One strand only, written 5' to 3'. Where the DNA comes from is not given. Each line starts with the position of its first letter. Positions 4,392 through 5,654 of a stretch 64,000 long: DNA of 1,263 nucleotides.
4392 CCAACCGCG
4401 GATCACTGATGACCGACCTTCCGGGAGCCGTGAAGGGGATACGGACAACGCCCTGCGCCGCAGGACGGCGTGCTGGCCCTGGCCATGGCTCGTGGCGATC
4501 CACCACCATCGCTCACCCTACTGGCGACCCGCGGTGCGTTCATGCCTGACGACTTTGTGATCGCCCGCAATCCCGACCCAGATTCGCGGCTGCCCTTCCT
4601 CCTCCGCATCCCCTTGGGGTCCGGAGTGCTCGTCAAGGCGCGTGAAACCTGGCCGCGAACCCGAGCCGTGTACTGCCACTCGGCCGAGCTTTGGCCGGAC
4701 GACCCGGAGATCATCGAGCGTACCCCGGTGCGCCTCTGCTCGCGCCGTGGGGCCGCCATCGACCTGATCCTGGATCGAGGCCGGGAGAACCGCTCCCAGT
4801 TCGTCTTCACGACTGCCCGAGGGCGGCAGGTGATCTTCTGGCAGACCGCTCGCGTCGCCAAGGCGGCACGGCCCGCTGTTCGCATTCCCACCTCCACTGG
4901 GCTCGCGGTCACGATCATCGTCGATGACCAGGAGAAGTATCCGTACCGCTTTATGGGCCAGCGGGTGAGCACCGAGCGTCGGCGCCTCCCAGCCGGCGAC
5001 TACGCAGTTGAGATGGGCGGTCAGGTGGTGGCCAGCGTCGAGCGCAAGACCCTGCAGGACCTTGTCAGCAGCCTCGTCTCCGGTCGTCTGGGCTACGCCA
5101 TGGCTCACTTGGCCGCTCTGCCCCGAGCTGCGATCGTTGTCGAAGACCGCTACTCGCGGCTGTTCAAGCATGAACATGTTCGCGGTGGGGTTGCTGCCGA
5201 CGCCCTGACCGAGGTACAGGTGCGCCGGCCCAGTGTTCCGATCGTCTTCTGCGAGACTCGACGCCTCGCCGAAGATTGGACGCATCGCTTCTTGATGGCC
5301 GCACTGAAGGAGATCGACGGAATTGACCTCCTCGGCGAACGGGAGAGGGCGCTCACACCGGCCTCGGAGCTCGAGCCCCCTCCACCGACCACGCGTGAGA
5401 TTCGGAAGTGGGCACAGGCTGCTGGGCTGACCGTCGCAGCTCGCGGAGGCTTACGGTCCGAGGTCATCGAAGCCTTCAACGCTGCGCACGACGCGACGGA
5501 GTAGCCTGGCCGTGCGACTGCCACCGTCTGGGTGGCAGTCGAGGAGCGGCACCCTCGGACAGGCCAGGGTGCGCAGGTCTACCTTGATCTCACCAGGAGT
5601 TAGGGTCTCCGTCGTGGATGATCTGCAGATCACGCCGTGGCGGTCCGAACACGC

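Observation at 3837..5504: RHH-ParE toxin-antitoxin pair directly followed by an ERCC4-nuclease / Lsr2-DNA-binding fusion protein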

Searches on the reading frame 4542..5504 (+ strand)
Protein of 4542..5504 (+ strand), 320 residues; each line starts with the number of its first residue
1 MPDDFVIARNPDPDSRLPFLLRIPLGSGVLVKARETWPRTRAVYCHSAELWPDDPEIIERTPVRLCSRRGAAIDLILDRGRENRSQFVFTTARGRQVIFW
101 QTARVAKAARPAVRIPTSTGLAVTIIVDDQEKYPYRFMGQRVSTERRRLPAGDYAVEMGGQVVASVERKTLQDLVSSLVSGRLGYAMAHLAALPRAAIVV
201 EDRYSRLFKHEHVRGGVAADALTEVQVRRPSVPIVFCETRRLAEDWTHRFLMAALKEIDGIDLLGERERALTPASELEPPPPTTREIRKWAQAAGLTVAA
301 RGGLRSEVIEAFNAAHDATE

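Call 3: search_protein_families(library=pfam, proteins=[window:4542-5504:+], max_evalue=0.1)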
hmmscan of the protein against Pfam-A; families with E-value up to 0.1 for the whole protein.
window:4542-5504:+ (320 aa): 2 families
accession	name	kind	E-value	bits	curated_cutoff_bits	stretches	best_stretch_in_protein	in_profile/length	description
PF02732.21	ERCC4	-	1.4e-13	51.4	24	1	127-250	1-140/140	ERCC4 domain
PF23359.1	Lsr2_DNA-bd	-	9.1e-10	38.2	26.9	1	282-315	4-37/37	Lsr2 DNA-binding domain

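Call 4: search_protein_families(library=ncbifam, proteins=[window:4542-5504:+], max_evalue=0.1)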
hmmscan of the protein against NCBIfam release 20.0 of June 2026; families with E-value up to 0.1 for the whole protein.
window:4542-5504:+ (320 aa): 1 family
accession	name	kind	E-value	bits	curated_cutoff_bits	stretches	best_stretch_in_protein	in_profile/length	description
NF010337.0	PRK13766.1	equivalog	2.3e-07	29.3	610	1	121-219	569-669/781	Hef nuclease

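Call 5: find_homologous_proteins(query=window:4542-5504:+)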
Query window:4542-5504:+ (320 aa): 6260 proteins with E <= 0.001 among 8000 candidates; the best 120 are listed.
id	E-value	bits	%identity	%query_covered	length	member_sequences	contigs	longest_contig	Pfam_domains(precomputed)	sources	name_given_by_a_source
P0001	1.6e-173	594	85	100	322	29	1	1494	PF02732.22,PF23359.2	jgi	jgi:ERCC4 domain-containing protein/Lsr2 protein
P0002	2.6e-157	541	77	100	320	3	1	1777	PF02732.22,PF23359.2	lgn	-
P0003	8.3e-156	536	77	99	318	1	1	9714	PF02732.22,PF23359.2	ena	-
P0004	1.4e-152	525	100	74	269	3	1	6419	PF02732.22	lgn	-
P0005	8.4e-148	510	75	100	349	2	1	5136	PF02732.22,PF23359.2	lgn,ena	-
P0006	3.0e-147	508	74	96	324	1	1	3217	PF02732.22,PF23359.2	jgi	-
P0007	2.9e-134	465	67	100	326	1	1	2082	PF02732.22,PF23359.2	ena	-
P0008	4.1e-131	455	65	100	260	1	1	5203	PF02732.22,PF23359.2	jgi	jgi:hypothetical protein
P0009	9.7e-129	447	66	98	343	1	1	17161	PF02732.22,PF23359.2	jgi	-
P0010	4.0e-124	432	65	99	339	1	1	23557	PF02732.22,PF23359.2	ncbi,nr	ncbi:MAG: hypothetical protein GEU81_03590 [Nitriliruptorales bacterium]|nr:hypothetical protein [Ni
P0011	1.4e-121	424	65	98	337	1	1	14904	PF02732.22,PF23359.2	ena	-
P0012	1.7e-119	417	62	99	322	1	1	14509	PF02732.22,PF23359.2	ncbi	ncbi:MAG: histone-like nucleoid-structuring protein Lsr2 [Actinomycetes bacterium]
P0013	1.2e-118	414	64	95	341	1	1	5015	PF02732.22,PF23359.2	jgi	jgi:hypothetical protein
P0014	1.3e-118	414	63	98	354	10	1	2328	PF02732.22,PF23359.2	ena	-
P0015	8.0e-118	411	61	98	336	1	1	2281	PF02732.22,PF23359.2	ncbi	-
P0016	9.8e-118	411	61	96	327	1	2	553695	PF02732.22,PF23359.2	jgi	jgi:hypothetical protein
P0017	2.4e-117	410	61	100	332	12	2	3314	PF02732.22,PF23359.2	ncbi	-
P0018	1.5e-116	407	61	99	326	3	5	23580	PF02732.22,PF23359.2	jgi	-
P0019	2.0e-116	407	63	99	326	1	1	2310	PF02732.22,PF23359.2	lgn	-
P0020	4.2e-116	406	64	97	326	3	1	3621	PF02732.22,PF23359.2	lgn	-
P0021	4.8e-116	405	63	99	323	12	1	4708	PF02732.22,PF23359.2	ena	-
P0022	5.8e-116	405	62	98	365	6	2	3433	PF02732.22,PF23359.2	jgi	jgi:hypothetical protein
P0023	1.8e-115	403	61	98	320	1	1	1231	PF02732.22,PF23359.2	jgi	jgi:hypothetical protein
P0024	2.0e-115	403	62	98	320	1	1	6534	PF02732.22,PF23359.2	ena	-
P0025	2.2e-115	403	61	98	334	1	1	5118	PF02732.22,PF23359.2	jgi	jgi:hypothetical protein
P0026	3.4e-115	403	61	99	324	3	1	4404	PF02732.22,PF23359.2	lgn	-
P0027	4.0e-115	402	61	98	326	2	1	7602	PF02732.22,PF23359.2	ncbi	-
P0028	5.3e-115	402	61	100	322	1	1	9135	PF02732.22,PF23359.2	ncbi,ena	-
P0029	5.8e-115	402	62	99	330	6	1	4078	PF02732.22,PF23359.2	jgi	jgi:hypothetical protein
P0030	5.9e-115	402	59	98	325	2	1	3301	PF02732.22,PF23359.2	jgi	jgi:hypothetical protein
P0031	6.9e-115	402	60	98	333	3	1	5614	PF02732.22,PF23359.2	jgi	jgi:hypothetical protein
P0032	7.3e-115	401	61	99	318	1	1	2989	PF02732.22,PF23359.2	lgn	-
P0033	7.8e-115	401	60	98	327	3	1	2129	PF02732.22,PF23359.2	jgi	-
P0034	8.0e-115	401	60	98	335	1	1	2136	PF02732.22,PF23359.2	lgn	-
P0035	9.6e-115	401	60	98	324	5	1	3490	PF02732.22,PF23359.2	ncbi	ncbi:hypothetical protein BH23PLA1_BH23PLA1_38730 [soil metagenome]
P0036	9.6e-115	401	61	99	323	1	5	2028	PF02732.22,PF23359.2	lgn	-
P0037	1.2e-114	401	59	99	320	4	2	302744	PF02732.22,PF23359.2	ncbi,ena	-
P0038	1.3e-114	401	60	99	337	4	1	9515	PF02732.22,PF23359.2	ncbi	-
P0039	1.7e-114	400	59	99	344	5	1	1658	PF02732.22,PF23359.2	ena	-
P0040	1.8e-114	400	61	98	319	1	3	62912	PF02732.22,PF23359.2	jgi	jgi:hypothetical protein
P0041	2.1e-114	400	60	98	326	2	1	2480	PF02732.22,PF23359.2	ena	-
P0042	2.2e-114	400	60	99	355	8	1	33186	PF02732.22,PF23359.2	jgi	-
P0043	2.3e-114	400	60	98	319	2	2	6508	PF02732.22,PF23359.2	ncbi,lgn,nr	ncbi:MAG: Lsr2 family protein [Acidimicrobiia bacterium]|nr:Lsr2 family protein [Acidimicrobiia bact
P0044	2.6e-114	400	59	98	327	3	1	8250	PF02732.22,PF23359.2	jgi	jgi:hypothetical protein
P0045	2.7e-114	400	60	96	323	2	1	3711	PF02732.22,PF23359.2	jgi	jgi:hypothetical protein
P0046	3.0e-114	399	60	99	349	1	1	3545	PF02732.22,PF23359.2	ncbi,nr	ncbi:MAG: Lsr2 family protein [Actinomycetota bacterium]|nr:Lsr2 family protein [Actinomycetota bact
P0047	3.1e-114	399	59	99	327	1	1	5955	PF02732.22,PF23359.2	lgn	-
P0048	3.9e-114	399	58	99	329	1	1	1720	PF02732.22,PF23359.2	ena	-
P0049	4.3e-114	399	60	99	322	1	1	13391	PF02732.22,PF23359.2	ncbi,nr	ncbi:MAG: Lsr2 family protein [Actinobacteria bacterium]|nr:Lsr2 family protein [Actinomycetota bact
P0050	6.8e-114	398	59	99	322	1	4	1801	PF02732.22,PF23359.2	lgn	-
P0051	6.9e-114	398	58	98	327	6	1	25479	PF02732.22,PF23359.2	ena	-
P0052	7.7e-114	398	59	98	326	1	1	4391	PF02732.22,PF23359.2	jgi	jgi:hypothetical protein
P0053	1.1e-113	398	59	98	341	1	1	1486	PF02732.22,PF23359.2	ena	-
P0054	1.1e-113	398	59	98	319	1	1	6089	PF02732.22,PF23359.2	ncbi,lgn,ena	-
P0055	1.3e-113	397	59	97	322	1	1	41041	PF02732.22,PF23359.2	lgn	-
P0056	1.3e-113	397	60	98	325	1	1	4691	PF02732.22,PF23359.2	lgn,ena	-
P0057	1.3e-113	397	61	100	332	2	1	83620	PF02732.22,PF23359.2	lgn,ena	-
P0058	1.4e-113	397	60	99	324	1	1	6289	PF02732.22,PF23359.2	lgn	-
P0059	1.4e-113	397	59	98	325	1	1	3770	PF02732.22,PF23359.2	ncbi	-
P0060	1.4e-113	397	59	98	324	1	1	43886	PF02732.22,PF23359.2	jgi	jgi:hypothetical protein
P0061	1.7e-113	397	61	98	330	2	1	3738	PF02732.22,PF23359.2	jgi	jgi:hypothetical protein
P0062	1.8e-113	397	62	96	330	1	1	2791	PF02732.22,PF23359.2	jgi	jgi:hypothetical protein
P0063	1.9e-113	397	61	97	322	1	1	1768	PF02732.22,PF23359.2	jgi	jgi:hypothetical protein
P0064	2.0e-113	397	61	97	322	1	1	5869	PF02732.22,PF23359.2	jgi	jgi:hypothetical protein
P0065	2.0e-113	397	60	100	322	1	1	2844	PF02732.22,PF23359.2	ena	-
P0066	2.5e-113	396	60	100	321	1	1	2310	PF02732.22,PF23359.2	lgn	-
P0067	2.6e-113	396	58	100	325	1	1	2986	PF02732.22,PF23359.2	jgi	jgi:hypothetical protein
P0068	3.1e-113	396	61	98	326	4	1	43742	PF02732.22,PF23359.2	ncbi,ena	-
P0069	3.9e-113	396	59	98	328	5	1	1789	PF02732.22,PF23359.2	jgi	jgi:hypothetical protein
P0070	4.2e-113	396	58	99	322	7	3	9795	PF02732.22,PF23359.2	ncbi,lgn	-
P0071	4.9e-113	395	59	100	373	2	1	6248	PF02732.22,PF23359.2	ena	-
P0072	4.9e-113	395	61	99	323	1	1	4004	PF02732.22,PF23359.2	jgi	jgi:hypothetical protein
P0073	5.0e-113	395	59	99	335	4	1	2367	PF02732.22,PF23359.2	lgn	-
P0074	5.1e-113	395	60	99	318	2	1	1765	PF02732.22,PF23359.2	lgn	-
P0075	5.1e-113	395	58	99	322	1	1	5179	PF02732.22,PF23359.2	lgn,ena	-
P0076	5.1e-113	395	59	98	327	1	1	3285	PF02732.22,PF23359.2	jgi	jgi:hypothetical protein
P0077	5.4e-113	395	58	99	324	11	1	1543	PF02732.22,PF23359.2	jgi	-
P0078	5.4e-113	395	60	99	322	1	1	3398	PF02732.22,PF23359.2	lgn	-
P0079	5.6e-113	395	60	96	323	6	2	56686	PF02732.22,PF23359.2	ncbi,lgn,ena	ncbi:MAG TPA: ERCC4 domain-containing protein [Acidimicrobiia bacterium]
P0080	6.4e-113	395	62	99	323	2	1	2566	PF02732.22,PF23359.2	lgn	-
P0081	6.5e-113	395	58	99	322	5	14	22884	PF02732.22,PF23359.2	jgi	jgi:hypothetical protein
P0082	6.9e-113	395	59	99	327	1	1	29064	PF02732.22,PF23359.2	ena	-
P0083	7.1e-113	395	58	99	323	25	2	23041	PF02732.22,PF23359.2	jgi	jgi:hypothetical protein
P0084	7.3e-113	395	61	97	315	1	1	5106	PF02732.22,PF23359.2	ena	-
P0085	7.6e-113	395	61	98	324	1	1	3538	PF02732.22,PF23359.2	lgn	-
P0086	9.6e-113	394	61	98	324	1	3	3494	PF02732.22,PF23359.2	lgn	-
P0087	1.0e-112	394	60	99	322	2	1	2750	PF02732.22,PF23359.2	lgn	-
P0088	1.0e-112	394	59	99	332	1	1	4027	PF02732.22,PF23359.2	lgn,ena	-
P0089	1.1e-112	394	60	99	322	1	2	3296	PF02732.22,PF23359.2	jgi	jgi:hypothetical protein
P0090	1.2e-112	394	60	100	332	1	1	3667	PF02732.22,PF23359.2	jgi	-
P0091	1.2e-112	394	59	98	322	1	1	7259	PF02732.22,PF23359.2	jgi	jgi:hypothetical protein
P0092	1.3e-112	394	58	99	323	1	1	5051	PF02732.22,PF23359.2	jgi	jgi:ERCC4 domain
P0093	1.4e-112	394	59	98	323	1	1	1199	PF02732.22,PF23359.2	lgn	-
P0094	1.5e-112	394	58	99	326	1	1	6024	PF02732.22,PF23359.2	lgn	-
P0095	1.5e-112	394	59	98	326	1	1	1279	PF02732.22,PF23359.2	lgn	-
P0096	1.7e-112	394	60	98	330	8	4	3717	PF02732.22,PF23359.2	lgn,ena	-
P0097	1.7e-112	394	59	98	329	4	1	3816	PF02732.22,PF23359.2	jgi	-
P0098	1.7e-112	394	60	98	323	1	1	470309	PF02732.22,PF23359.2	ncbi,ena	-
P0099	1.8e-112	394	59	98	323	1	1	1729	PF02732.22,PF23359.2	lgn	-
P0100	1.9e-112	394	59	98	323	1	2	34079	PF02732.22,PF23359.2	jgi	jgi:hypothetical protein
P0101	1.9e-112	393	59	98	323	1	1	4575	PF02732.22,PF23359.2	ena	-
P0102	2.2e-112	393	59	98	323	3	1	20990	PF02732.22,PF23359.2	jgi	jgi:hypothetical protein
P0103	2.3e-112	393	60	98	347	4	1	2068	PF02732.22,PF23359.2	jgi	jgi:ERCC4 domain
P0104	2.4e-112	393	59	99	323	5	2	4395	PF02732.22,PF23359.2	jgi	jgi:hypothetical protein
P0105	2.4e-112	393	59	99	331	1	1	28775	PF02732.22,PF23359.2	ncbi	-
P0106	2.5e-112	393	59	99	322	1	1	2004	PF02732.22,PF23359.2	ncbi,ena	-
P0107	2.6e-112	393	59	98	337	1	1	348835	PF02732.22,PF23359.2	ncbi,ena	-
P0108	3.1e-112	393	61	99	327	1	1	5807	PF02732.22,PF23359.2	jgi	jgi:hypothetical protein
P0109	3.2e-112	393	59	98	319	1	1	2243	PF02732.22,PF23359.2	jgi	jgi:ERCC4 domain/Lsr2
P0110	3.5e-112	393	59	99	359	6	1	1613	PF02732.22,PF23359.2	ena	-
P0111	3.7e-112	393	59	99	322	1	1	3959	PF02732.22,PF23359.2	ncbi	-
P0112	3.8e-112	393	59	97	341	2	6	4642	PF02732.22,PF23359.2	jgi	jgi:hypothetical protein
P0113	3.9e-112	392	59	98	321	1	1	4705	PF02732.22,PF23359.2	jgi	jgi:hypothetical protein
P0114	4.6e-112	392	59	98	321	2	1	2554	PF02732.22,PF23359.2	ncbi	-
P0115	4.8e-112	392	58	99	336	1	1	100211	PF02732.22,PF23359.2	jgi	jgi:hypothetical protein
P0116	5.2e-112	392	59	99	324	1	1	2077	PF02732.22,PF23359.2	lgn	-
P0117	5.4e-112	392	56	99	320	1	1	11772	PF02732.22,PF23359.2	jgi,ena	-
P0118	5.5e-112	392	59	99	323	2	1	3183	PF02732.22,PF23359.2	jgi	jgi:hypothetical protein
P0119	5.7e-112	392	59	99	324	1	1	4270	PF02732.22,PF23359.2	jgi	jgi:hypothetical protein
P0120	5.8e-112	392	59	98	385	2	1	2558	PF02732.22,PF23359.2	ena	-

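Call 6: search_protein_families(library=padloc, proteins=[window:4542-5504:+], max_evalue=0.1)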
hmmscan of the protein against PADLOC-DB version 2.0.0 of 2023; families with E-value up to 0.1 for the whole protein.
window:4542-5504:+ (320 aa): 1 family
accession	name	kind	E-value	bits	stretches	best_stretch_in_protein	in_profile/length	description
PDLC03328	MTase_II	-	2.4e-05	21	1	279-317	532-570/587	Type II methyltransferase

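Call 7: search_protein_families(library=phrogs, proteins=[window:4542-5504:+], max_evalue=0.1)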
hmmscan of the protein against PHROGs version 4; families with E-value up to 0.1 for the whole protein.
window:4542-5504:+ (320 aa): 4 families
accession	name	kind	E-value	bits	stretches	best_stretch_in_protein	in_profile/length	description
phrog_1223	-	DNA, RNA and nucleotide metabolism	1.3e-07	32.7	1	276-318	78-120/123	nucloid associated Lsr2-like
phrog_31427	-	unknown function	1.1e-06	30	1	279-319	119-159/160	-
phrog_3490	-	DNA, RNA and nucleotide metabolism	0.00011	23.3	1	123-255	9-166/175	ERCC4-type nuclease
phrog_6269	-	DNA, RNA and nucleotide metabolism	0.00024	21.9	1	285-316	74-105/188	Lsr2-like DNA bridging protein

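Call 8: find_related_loci(query=window:4542-5504:+, collection=genome_contigs, flank=6000)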
Query window:4542-5504:+ (320 aa) in genome_contigs; peptide patterns used: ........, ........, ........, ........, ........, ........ (x = any residue, [..] = any of these).
135 stretches matched a pattern; 34 encode a relative of the query (tblastn E <= 1e-3); 34 distinct loci.
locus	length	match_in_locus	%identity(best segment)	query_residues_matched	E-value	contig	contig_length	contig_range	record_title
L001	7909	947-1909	86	1-320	0e+0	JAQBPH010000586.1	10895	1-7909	MAG: Chloroflexota bacterium isolate RYN_342 scaffold_2073187, whole genome shotgun sequence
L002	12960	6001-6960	84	1-320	4e-180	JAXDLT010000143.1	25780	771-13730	MAG: Chloroflexota bacterium isolate BP_624 scaffold_2684443, whole genome shotgun sequence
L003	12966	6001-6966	59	1-317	4e-113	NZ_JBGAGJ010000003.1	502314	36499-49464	MAG: Nocardioides sp. isolate MAG_MBR_H125.21 MBRH125-21_opera_contig_121, whole genome shotgun sequence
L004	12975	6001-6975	59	1-320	2e-112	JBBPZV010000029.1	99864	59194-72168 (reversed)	MAG: Propionibacteriales bacterium isolate bin.8 bin.8_S4Ck141_739006_length_99864_cov_65.9885, whole genome shotgun seq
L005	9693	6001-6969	58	1-317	5e-110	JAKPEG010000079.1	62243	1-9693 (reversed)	MAG: Actinomycetes bacterium isolate JPMR_maxbin.105 k141_626316, whole genome shotgun sequence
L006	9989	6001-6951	56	1-313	2e-109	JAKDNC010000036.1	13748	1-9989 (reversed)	MAG: Nocardioides sp. isolate 51_S65 51_S65_NODE_445_length_13748_cov_4.634704, whole genome shotgun sequence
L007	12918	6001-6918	59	1-302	2e-108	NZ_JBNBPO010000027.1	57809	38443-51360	Nocardioides sp. SYSU DS0651 NODE_27_length_57809_cov_41.316373, whole genome shotgun sequence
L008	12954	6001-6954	59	1-313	2e-107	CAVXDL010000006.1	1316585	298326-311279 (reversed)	MAG: uncultured Actinomycetota bacterium isolate MFD02581.bin.1.268 genome assembly, contig: contig_164, whole genome sh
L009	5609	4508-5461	59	3-315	1e-106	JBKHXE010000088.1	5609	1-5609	MAG: Actinomycetes bacterium isolate N_bin.12.orig k127_735849, whole genome shotgun sequence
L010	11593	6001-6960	56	1-315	1e-106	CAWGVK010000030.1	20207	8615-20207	MAG: uncultured Actinomycetota bacterium isolate MFD04212.bin.2.132 genome assembly, contig: contig_78148, whole genome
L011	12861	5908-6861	58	1-315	8e-106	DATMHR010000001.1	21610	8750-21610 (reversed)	MAG TPA_asm: Nocardioides sp. isolate SMAG_U13521 k141_149648, whole genome shotgun sequence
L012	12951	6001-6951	54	1-308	3e-105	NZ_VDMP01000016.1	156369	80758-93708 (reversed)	Nocardioides albidus strain CCTCC AB 2015297 scaffold19, whole genome shotgun sequence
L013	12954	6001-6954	57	1-315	2e-111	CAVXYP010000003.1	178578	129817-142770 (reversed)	MAG: uncultured Actinomycetota bacterium isolate MFD04212.bin.1.94 genome assembly, contig: contig_12739, whole genome s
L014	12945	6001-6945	55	1-312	3e-105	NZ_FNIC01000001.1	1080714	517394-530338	Nocardioides szechwanensis strain CGMCC 1.11147, whole genome shotgun sequence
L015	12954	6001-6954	57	1-311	6e-104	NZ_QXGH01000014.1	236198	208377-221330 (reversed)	Nocardioides immobilis strain CCTCC AB 2017083 contig_6, whole genome shotgun sequence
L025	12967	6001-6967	55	1-318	2e-97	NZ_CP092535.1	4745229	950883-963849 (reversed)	Nocardioides sp. TF02-7 chromosome, complete genome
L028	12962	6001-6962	49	1-316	3e-78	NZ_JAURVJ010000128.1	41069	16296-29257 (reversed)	MAG: Nocardioides sp. isolate E1_concoct.bin.2_sub E1_k141_52125, whole genome shotgun sequence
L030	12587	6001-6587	64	1-312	2e-25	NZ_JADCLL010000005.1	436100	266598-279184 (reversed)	Nocardioides kribbensis strain DSM 16314 Scaffold4_1, whole genome shotgun sequence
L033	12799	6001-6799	60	1-262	3e-90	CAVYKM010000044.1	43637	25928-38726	MAG: uncultured Actinomycetota bacterium isolate MFD05674.bin.2.93 genome assembly, contig: contig_55244, whole genome s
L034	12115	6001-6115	63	1-38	1e-6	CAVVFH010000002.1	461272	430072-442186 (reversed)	MAG: uncultured Actinomycetota bacterium isolate MFD01721.bin.2.51 genome assembly, contig: contig_23797, whole genome s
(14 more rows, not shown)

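Call 12: find_encoding_contigs(protein=window:4542-5504:+, flank=10000, max_places=4)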
Protein window:4542-5504:+ (320 aa): no gene with exactly this product is on record in the collection.

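Call 13: find_encoding_contigs(protein=P0016, flank=8000, max_places=3)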
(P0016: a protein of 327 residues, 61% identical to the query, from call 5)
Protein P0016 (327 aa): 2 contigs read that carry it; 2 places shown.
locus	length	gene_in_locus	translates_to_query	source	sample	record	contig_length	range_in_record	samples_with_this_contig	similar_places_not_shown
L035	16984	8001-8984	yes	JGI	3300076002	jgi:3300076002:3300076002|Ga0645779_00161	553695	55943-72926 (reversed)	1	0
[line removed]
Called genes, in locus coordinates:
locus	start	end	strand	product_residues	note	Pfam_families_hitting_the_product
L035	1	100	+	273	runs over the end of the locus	-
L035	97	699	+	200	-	PF02129:Peptidase_S15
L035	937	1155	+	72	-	-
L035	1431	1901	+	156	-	PF08530:PepX_C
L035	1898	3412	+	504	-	PF00756:Esterase, PF00561:Abhydrolase_1 (faint)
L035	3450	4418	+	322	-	PF08240:ADH_N, PF00107:ADH_zinc_N, PF13602:ADH_zinc_N_2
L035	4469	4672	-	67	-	PF07311:Dodecin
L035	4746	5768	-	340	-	PF12968:DUF3856 (faint), PF00515:TPR_1 (faint), PF13181:TPR_8 (faint), PF13374:TPR_10 (faint), PF13424:TPR_12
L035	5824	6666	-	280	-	PF02567:PhzC-PhzF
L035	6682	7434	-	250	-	PF01135:PCMT (weak), PF01728:FtsJ (weak), PF13489:Methyltransf_23, PF01209:Ubie_methyltran, PF13649:Methyltransf_25, PF13847:Methyltransf_31, PF08241:Methyltransf_11, PF08242:Methyltransf_12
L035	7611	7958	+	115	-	-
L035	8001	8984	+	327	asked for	PF02732:ERCC4, PF23359:Lsr2_DNA-bd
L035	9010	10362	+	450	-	PF01565:FAD_binding_4, PF02913:FAD-oxidase_C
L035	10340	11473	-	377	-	PF01266:DAO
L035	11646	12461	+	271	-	PF02517:Rce1-like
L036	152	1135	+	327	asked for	PF02732:ERCC4, PF23359:Lsr2_DNA-bd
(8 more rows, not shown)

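Call 14: find_encoding_contigs(protein=P0098, flank=8000, max_places=3)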
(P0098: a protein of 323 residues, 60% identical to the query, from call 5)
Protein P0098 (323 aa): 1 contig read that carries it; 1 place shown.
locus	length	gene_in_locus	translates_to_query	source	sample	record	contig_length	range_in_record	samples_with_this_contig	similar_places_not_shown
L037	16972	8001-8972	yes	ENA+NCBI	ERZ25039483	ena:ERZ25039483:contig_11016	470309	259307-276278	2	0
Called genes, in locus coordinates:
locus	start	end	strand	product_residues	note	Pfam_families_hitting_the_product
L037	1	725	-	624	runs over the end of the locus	PF14742:GDE_N_bis, PF22422:MGH1-like_GH, PF06202:GDE_C (weak)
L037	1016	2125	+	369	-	PF00356:LacI, PF00532:Peripla_BP_1, PF13377:Peripla_BP_3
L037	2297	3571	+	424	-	PF01547:SBP_bac_1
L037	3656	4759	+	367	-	PF00528:BPD_transp_1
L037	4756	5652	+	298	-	PF00528:BPD_transp_1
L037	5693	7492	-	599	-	PF07885:Ion_trans_2, PF02254:TrkA_N, PF13478:XdhC_C (faint), PF02254:TrkA_N (weak)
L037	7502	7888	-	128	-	PF19931:DUF6394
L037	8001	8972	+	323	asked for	PF02732:ERCC4, PF23359:Lsr2_DNA-bd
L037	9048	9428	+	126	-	PF04266:ASCH (weak)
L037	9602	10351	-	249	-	PF12679:ABC2_membrane_2, PF12730:ABC2_membrane_4 (weak)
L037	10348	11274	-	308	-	PF00005:ABC_tran, PF13304:AAA_21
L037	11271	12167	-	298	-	-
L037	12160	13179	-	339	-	PF00005:ABC_tran, PF13304:AAA_21 (weak)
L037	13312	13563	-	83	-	PF04024:PspC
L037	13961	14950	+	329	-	PF00005:ABC_tran, PF13304:AAA_21 (weak)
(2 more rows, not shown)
